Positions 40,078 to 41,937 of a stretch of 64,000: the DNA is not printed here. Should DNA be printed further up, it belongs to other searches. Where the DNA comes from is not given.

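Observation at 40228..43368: Early-region 1046-aa membrane protein joining a beta-helix domain to a DUF1996-like domain across the membrane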

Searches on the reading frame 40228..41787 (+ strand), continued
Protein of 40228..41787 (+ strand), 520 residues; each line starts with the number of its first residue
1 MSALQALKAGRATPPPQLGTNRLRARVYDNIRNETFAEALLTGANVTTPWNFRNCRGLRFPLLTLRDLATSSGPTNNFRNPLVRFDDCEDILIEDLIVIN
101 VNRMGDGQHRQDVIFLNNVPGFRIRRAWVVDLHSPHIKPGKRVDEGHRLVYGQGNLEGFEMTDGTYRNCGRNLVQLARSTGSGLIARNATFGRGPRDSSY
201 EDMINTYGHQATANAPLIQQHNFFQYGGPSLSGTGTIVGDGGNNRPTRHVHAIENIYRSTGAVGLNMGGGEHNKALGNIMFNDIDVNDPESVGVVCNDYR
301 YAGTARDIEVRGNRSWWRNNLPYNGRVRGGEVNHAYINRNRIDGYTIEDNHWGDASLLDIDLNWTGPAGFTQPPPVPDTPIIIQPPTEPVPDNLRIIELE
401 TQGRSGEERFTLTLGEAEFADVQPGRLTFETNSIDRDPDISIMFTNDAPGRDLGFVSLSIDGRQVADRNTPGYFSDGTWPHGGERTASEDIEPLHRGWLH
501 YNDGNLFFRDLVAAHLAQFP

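Call 59: search_protein_families(library=pfam, proteins=[P0147, P0167, P0187, P0201, P0128, P0134, P0125, P0126, P0127], max_evalue=0.1)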
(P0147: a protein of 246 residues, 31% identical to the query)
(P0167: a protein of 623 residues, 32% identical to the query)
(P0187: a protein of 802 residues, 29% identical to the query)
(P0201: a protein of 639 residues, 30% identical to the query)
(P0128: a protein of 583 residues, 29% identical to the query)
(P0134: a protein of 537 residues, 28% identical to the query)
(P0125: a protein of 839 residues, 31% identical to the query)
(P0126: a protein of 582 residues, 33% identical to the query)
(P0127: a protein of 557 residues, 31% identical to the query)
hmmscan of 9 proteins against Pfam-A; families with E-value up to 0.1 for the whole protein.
P0147 (246 aa): 5 families
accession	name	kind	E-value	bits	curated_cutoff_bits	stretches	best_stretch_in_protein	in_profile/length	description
PF16841.11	CBM60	-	7.4e-25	87.7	28.2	2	135-217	2-90/91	Ca-dependent carbohydrate-binding module xylan-binding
PF00511.22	PPV_E2_C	-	0.0023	18.5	25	0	35-71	33-69/80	E2 (early) protein, C terminal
PF23814.1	DUF7185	-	0.005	17.3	27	0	155-190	37-72/86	Family of unknown function (DUF7185)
PF07009.16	NusG_II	-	0.0087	16.7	29.6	0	140-184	18-69/107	NusG domain II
PF22483.2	Mu-transpos_C_2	-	0.044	13.9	27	0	142-164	43-65/73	Mu transposase, C-terminal domain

P0167 (623 aa): 3 families
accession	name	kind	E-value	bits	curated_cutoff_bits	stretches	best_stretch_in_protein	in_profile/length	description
PF13204.13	Apiosidase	-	6.9e-33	115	26.5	1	45-332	19-294/320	Apiosidase-like, catalytic domain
PF16841.11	CBM60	-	1.4e-24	86.8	28.2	2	513-593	2-88/91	Ca-dependent carbohydrate-binding module xylan-binding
PF06744.18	IcmF_C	-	4.3e-06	27.3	26.7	1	522-567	11-54/106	Type VI secretion protein IcmF C2-like domain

P0187 (802 aa): 1 family
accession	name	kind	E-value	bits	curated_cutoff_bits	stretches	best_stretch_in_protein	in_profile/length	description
PF16841.11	CBM60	-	1.3e-33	115.8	28.2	3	396-475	2-88/91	Ca-dependent carbohydrate-binding module xylan-binding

P0201 (639 aa): 2 families
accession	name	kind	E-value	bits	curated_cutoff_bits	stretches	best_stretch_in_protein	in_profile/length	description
PF16841.11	CBM60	-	4e-05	24.5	28.2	1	454-533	2-88/91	Ca-dependent carbohydrate-binding module xylan-binding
PF17957.7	Big_7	-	0.077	14.1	24.1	0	449-489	17-57/70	Bacterial Ig domain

P0128 (583 aa): 5 families
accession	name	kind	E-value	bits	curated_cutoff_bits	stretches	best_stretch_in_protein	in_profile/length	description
PF13229.12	Beta_helix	-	1.1e-14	54.8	25.9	2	335-517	2-139/158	Right handed beta helix region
PF16841.11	CBM60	-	5.5e-10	40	28.2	1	38-118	2-89/91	Ca-dependent carbohydrate-binding module xylan-binding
PF05048.19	NosD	-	2.2e-05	24.4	23.6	0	331-572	14-209/212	Periplasmic copper-binding protein (NosD)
PF24606.1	CEMIP_beta-hel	-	0.015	15.5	27.3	0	254-305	47-99/212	CEMIP beta-helix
PF03944.20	Endotoxin_C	-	0.063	14.1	21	0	26-77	5-57/142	delta endotoxin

P0134 (537 aa): 4 families
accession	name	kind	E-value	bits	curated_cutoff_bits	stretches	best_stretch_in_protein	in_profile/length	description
PF16841.11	CBM60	-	5.6e-12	46.4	28.2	1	40-125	1-89/91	Ca-dependent carbohydrate-binding module xylan-binding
PF13229.12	Beta_helix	-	1.4e-09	38.2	25.9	2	203-360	29-157/158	Right handed beta helix region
PF00295.23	Glyco_hydro_28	-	0.00039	20.1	22.9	1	223-301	94-161/324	Glycosyl hydrolases family 28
PF17957.7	Big_7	-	0.008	17.2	24.1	1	23-68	2-49/70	Bacterial Ig domain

P0125 (839 aa): 3 families
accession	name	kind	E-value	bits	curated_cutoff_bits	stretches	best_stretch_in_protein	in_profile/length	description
PF16841.11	CBM60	-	5.6e-42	142.6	28.2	3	339-425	2-90/91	Ca-dependent carbohydrate-binding module xylan-binding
PF13229.12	Beta_helix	-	1.6e-10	41.3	25.9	2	507-669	28-156/158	Right handed beta helix region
PF00295.23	Glyco_hydro_28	-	0.0015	18.1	22.9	1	495-576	87-159/324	Glycosyl hydrolases family 28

P0126 (582 aa): 2 families
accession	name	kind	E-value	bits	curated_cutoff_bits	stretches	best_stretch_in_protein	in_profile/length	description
PF13229.12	Beta_helix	-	1.2e-14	54.7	25.9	3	258-418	28-157/158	Right handed beta helix region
PF05048.19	NosD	-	0.018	14.9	23.6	1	477-545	90-146/212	Periplasmic copper-binding protein (NosD)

P0127 (557 aa): 2 families
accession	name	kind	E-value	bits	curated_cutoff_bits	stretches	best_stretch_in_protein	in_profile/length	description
PF13229.12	Beta_helix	-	2.3e-10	40.8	25.9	2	229-392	5-136/158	Right handed beta helix region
PF05048.19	NosD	-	0.013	15.4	23.6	0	229-270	110-151/212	Periplasmic copper-binding protein (NosD)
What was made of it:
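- CBM60 is described by Pfam as a Ca-dependent module, which fits extracellular conditions (call 59).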

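Call 94: find_encoding_contigs(protein=P0136, flank=10000, max_places=2)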
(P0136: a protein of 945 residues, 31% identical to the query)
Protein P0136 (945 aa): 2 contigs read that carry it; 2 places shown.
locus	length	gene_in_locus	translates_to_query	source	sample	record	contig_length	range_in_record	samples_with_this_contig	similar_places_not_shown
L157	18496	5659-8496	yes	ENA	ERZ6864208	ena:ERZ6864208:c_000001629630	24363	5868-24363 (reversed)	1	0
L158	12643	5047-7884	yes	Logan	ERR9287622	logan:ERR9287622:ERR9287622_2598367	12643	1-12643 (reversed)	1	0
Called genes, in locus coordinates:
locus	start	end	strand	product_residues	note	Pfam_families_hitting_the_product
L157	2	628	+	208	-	?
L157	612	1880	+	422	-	-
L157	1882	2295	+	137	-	-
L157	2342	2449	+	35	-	-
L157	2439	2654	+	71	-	-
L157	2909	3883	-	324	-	PF01476:LysM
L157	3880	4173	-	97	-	-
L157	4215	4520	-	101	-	-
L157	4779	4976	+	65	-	-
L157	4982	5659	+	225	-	-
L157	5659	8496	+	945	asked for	PF05345:He_PIG, PF17963:Big_9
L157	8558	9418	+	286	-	-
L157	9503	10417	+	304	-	-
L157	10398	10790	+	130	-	PF04883:HK97-gp10_like (weak)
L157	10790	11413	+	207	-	-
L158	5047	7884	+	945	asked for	PF05345:He_PIG, PF17963:Big_9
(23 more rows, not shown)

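Call 95: find_encoding_contigs(protein=P0138, flank=10000, max_places=2)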
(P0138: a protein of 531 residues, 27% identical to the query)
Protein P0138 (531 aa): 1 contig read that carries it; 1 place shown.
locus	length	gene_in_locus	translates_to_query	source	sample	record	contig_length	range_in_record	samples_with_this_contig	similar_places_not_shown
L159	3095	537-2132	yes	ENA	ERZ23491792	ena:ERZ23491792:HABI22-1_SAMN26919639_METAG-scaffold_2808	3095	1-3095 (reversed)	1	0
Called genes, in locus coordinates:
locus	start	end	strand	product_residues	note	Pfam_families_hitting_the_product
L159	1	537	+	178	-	?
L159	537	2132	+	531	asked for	-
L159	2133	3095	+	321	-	?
